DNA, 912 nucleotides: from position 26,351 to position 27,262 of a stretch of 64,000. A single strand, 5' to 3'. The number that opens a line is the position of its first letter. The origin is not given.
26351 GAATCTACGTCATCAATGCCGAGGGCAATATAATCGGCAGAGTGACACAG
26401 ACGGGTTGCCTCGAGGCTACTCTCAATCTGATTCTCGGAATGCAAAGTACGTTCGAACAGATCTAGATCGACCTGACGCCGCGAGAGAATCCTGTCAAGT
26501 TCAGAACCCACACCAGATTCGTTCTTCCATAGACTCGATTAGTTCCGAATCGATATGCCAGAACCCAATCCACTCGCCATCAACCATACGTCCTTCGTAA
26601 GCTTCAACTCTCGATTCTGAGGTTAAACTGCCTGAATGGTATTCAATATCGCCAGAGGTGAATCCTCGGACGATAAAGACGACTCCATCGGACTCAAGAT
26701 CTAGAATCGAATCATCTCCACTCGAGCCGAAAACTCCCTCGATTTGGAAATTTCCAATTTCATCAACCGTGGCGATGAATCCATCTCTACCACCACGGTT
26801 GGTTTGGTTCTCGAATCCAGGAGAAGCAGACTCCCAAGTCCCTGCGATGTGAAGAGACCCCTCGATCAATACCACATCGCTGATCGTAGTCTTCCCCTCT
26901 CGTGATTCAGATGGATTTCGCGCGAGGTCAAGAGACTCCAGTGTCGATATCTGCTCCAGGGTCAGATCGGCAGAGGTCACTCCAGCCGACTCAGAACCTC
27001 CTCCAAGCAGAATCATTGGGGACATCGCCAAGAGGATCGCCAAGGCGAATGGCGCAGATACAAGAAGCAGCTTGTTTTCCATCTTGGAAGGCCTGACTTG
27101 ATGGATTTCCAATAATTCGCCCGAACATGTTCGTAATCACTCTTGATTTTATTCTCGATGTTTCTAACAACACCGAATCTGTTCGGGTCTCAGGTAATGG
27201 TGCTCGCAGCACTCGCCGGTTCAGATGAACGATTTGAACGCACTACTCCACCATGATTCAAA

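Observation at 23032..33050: Lower-G+C ~10 kb respiratory island: an aa3-type oxidase operon surrounded by non-canonical copper/heme-domain genes under a shared palindrome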

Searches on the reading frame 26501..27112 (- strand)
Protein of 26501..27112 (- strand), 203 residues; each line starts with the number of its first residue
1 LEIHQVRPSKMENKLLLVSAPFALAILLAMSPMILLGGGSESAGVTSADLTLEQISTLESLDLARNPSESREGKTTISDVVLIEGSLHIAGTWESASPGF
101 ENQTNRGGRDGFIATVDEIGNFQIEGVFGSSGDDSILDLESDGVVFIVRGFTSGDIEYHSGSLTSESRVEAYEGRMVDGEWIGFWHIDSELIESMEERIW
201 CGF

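Call 4: search_protein_families(library=pfam, proteins=[window:26501-27112:-], max_evalue=0.01)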
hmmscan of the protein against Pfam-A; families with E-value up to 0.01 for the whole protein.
window:26501-27112:- (203 aa): 0 families

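Call 5: search_protein_families(library=ncbifam, proteins=[window:26501-27112:-], max_evalue=0.01)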
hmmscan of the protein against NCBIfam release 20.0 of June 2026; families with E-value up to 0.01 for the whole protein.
window:26501-27112:- (203 aa): 0 families
